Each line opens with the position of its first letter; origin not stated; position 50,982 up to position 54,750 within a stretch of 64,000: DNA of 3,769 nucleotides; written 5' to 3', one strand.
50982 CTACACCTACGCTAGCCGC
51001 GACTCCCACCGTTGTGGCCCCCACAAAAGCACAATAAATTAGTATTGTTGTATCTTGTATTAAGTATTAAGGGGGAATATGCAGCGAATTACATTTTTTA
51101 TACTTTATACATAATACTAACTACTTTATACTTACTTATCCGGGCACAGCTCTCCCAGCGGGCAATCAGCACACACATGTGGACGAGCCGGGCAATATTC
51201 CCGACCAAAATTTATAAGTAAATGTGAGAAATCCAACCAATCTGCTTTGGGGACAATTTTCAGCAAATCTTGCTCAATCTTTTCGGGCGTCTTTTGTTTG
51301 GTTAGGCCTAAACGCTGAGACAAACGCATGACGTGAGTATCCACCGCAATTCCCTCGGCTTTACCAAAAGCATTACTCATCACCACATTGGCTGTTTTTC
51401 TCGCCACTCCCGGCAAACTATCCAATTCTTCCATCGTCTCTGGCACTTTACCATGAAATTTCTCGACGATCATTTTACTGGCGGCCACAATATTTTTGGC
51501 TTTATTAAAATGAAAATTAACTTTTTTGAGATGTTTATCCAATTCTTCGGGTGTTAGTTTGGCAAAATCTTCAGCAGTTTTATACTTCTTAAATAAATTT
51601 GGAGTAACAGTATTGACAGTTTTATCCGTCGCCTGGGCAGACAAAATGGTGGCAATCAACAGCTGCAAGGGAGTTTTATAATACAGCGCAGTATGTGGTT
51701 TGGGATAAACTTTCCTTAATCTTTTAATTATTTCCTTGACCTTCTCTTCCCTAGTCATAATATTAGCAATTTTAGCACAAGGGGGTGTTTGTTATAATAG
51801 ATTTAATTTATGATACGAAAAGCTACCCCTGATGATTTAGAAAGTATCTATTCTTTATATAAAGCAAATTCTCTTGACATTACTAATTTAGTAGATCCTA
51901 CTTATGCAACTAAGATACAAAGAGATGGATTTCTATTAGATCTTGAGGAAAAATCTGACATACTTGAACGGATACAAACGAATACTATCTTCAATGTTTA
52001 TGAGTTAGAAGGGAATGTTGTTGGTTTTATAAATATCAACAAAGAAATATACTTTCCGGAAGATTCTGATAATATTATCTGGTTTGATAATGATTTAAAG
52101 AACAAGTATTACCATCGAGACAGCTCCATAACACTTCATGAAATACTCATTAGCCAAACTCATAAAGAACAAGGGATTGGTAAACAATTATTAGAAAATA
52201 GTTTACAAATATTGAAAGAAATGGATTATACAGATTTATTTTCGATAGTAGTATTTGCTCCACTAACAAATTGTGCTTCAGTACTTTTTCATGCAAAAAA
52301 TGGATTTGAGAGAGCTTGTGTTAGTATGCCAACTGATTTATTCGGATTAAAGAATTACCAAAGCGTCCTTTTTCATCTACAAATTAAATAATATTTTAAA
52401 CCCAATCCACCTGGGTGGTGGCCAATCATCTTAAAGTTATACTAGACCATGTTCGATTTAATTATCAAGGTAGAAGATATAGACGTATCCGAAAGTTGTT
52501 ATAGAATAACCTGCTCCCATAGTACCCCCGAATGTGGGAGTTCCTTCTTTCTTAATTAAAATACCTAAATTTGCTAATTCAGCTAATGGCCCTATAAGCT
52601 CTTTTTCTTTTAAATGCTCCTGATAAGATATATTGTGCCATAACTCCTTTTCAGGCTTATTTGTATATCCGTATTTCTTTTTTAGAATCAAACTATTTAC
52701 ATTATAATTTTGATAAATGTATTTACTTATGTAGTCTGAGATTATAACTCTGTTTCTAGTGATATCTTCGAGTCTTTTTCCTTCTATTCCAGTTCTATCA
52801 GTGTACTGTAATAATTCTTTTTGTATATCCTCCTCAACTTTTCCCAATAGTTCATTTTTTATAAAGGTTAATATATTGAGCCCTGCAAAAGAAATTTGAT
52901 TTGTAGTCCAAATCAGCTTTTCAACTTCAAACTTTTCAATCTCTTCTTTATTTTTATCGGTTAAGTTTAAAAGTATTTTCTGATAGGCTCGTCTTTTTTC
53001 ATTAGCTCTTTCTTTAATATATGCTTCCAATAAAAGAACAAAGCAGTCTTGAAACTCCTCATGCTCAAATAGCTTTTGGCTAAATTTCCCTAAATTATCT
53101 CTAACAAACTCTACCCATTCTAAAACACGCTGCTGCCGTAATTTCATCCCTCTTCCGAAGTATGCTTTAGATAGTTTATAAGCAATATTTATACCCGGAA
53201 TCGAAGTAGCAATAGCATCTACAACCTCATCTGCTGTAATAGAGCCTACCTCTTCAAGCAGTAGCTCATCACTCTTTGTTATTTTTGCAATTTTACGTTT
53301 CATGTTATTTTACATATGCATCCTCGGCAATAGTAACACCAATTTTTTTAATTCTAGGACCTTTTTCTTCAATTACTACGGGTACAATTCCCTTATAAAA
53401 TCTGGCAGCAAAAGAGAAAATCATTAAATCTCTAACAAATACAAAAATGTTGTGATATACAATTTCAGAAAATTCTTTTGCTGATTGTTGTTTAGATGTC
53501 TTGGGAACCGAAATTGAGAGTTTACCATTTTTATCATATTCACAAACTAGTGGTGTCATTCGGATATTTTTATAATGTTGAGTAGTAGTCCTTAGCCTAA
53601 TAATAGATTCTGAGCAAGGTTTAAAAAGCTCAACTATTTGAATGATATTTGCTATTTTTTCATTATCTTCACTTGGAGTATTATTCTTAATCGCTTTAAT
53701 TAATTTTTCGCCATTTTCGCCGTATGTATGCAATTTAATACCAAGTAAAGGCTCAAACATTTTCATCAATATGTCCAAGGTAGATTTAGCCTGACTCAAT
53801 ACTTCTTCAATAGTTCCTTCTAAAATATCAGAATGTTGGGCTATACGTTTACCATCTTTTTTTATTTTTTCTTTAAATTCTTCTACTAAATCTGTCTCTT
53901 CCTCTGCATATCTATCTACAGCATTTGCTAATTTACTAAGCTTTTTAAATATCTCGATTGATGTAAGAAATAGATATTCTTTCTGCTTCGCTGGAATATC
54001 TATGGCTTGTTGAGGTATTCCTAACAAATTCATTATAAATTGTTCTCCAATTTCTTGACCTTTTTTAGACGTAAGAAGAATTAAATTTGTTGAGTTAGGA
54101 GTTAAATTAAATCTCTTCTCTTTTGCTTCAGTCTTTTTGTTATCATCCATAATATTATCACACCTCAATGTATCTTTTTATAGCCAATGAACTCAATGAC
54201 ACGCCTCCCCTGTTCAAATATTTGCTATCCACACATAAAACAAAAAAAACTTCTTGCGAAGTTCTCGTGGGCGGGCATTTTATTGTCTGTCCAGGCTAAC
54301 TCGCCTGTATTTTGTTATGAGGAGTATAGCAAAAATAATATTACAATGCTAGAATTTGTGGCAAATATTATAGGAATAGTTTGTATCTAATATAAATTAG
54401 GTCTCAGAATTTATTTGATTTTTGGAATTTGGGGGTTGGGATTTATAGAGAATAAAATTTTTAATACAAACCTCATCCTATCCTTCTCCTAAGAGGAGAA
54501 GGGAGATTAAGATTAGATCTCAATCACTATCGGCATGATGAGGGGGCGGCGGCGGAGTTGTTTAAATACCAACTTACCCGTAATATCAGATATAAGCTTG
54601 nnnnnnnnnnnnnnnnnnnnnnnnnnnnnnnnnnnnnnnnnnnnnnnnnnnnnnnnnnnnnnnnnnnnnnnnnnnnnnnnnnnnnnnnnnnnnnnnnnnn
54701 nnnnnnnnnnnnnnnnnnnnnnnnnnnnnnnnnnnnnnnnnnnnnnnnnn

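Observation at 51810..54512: Three-gene island between nth and rnj that looks more AT-rich: a GNAT gene convergent with two tightly coupled unknown genes. This is a candidate defence or toxin-type accessory cassette.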

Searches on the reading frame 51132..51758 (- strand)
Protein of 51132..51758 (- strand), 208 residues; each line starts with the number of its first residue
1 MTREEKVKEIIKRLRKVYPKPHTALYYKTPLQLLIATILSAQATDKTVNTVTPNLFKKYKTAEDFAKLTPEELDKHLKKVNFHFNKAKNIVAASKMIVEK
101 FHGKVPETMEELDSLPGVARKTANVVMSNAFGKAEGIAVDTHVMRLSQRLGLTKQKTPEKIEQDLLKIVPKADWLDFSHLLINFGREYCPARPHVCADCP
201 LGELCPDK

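Call 3: search_protein_families(library=pfam, proteins=[window:51132-51758:-], max_evalue=1)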
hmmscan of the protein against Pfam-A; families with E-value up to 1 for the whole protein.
window:51132-51758:- (208 aa): 7 families
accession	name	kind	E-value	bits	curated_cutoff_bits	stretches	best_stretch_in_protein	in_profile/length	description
PF00730.31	HhH-GPD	-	1.3e-27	96.7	26.2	1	35-171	1-108/108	HhH-GPD superfamily base excision DNA repair protein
PF00633.29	HHH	-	9.3e-07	28.8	24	1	101-128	2-29/30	Helix-hairpin-helix motif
PF22175.2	Ogg-HhH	-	2.2e-05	24.6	27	1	57-157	43-149/173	8-oxoguanine DNA glycosylase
PF09674.15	DUF2400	-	0.038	14.5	25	1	137-159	171-193/225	Protein of unknown function (DUF2400)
PF13297.11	SDE2_2C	-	0.044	14.1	26.6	0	52-80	21-49/82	Replication stress response SDE2 C-terminal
PF21176.3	RecR_HhH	-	0.13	12.5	27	1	109-123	5-19/45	RecR, helix-hairpin-helix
PF14520.12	HHH_5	-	0.38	11.7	27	0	110-139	2-31/57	Helix-hairpin-helix domain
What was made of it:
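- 51132..51758 (-): nth (endonuclease III): conserved flank, not part of the insert. Pfam HhH-GPD 1.3e-27 (call 3).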

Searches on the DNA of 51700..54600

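Call 89: search_rna_families(source=window, start=51700, end=54600, threshold=evalue, max_evalue=1)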
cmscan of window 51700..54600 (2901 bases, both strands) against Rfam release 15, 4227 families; matches with E-value up to 1: 0.
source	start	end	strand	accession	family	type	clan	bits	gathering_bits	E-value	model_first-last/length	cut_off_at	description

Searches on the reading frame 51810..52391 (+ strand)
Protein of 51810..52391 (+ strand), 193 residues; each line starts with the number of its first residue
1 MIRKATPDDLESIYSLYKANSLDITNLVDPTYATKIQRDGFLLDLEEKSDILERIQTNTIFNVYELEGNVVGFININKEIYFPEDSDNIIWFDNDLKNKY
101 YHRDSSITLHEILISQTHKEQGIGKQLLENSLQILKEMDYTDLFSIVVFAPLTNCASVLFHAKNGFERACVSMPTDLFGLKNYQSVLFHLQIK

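Call 3: search_protein_families(library=pfam, proteins=[window:51810-52391:+], max_evalue=1)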
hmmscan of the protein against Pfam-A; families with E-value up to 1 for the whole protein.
window:51810-52391:+ (193 aa): 6 families
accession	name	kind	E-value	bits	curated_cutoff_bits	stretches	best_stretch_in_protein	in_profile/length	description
PF00583.31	Acetyltransf_1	-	1.4e-07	32.2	20.7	1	51-166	23-116/116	Acetyltransferase (GNAT) family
PF13508.13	Acetyltransf_7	-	6.7e-06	26.8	27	1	60-167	4-83/84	Acetyltransferase (GNAT) domain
PF17013.11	Acetyltransf_15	-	0.0002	21.3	35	1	43-138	22-104/210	Putative acetyl-transferase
PF13673.13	Acetyltransf_10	-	0.0014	19.1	23.6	1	108-167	53-108/128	Acetyltransferase (GNAT) domain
PF18663.7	Pallilysin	-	0.017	15.6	25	1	77-127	33-83/118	Pallilysin beta barrel domain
PF14542.12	Acetyltransf_CG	-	0.15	12.7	30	1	100-137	17-55/80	GCN5-related N-acetyl-transferase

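Call 4: search_protein_families(library=padloc, proteins=[window:51810-52391:+], max_evalue=1)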
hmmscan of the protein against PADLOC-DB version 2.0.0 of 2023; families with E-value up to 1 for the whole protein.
window:51810-52391:+ (193 aa): 0 families
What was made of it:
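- Closest known: Type IV TA / AbiE. Different: PADLOC AbiE models do not hit (call 4).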

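Call 5: search_protein_families(library=phrogs, proteins=[window:51810-52391:+], max_evalue=1)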
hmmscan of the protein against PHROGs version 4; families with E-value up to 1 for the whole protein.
window:51810-52391:+ (193 aa): 6 families
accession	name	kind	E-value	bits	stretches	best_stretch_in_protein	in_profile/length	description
phrog_1249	-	other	2e-05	25.4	1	1-90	9-95/180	acetyltransferase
phrog_3810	-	other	0.00012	23.1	1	98-176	77-152/155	acetyltransferase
phrog_8663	-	unknown function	0.0026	17.8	1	108-151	221-262/314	-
phrog_11841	-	other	0.02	14.7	1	46-156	48-135/502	acetyltransferase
phrog_1758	-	other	0.094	13.6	1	67-169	60-161/184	acetyltransferase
phrog_3318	-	unknown function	0.22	12.8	1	8-145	9-144/162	-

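Call 6: search_protein_families(library=ncbifam, proteins=[window:51810-52391:+], max_evalue=1)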
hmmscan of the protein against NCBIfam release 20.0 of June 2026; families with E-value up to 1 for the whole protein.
window:51810-52391:+ (193 aa): 9 families
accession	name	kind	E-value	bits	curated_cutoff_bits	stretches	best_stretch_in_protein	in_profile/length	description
NF040503.1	resist_ArsN1a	equivalog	3e-06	27.1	170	1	98-171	66-138/159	arsinothricin resistance N-acetyltransferase ArsN1 family A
NF040504.1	resist_ArsN1b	equivalog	1.9e-05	24.5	210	1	112-169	82-136/159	arsinothricin resistance N-acetyltransferase ArsN1 family B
NF043067.1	AAC_6p_group_E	equivalog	0.00025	20.9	140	1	110-168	74-129/140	aminoglycoside 6'-N-acetyltransferase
TIGR01575.1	rimI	equivalog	0.00076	19.6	86.4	1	107-145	56-94/132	ribosomal protein S18-alanine N-acetyltransferase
NF053587.1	SpmdActasePaiA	equivalog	0.0018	18.1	250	1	103-168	87-149/172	spermidine/spermine N(1)-acetyltransferase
NF040502.1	PPT_acetyltrans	equivalog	0.0051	16.5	300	1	111-169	90-145/183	phosphinothricin N-acetyltransferase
NF005840.0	PRK07757.1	equivalog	0.017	15.1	154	1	112-146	72-106/153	N-acetyltransferase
NF007025.1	PRK09491.1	equivalog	0.025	14.5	173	1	107-145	63-101/145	ribosomal protein S18-alanine N-acetyltransferase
NF007853.0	PRK10562.1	equivalog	0.11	12.7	125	0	1-78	1-67/146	N-acetyltransferase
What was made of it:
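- There is no match to any metabolic family (calls 3, 6).
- Tried and rejected: Family searches on A and B. Pfam, NCBIfam, PADLOC and PHROGs gave nothing significant (calls 3-6).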

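Call 91: search_solved_structures(query=window:51810-52391:+, max_evalue=0.01)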
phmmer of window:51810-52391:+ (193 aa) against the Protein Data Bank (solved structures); distinct sequences matched with E-value up to 0.01: 1.
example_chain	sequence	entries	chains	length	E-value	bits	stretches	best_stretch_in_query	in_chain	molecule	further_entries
3ld2_A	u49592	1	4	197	0.0029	21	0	110-169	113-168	Putative acetyltransferase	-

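Call 92: find_related_loci(query=window:51810-52391:+, collection=viral_contigs, flank=5000)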
Query window:51810-52391:+ (193 aa) in viral_contigs; peptide patterns used: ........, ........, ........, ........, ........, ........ (x = any residue, [..] = any of these).
6 stretches matched a pattern, but none encodes a relative of the query by tblastn (E <= 1e-3).
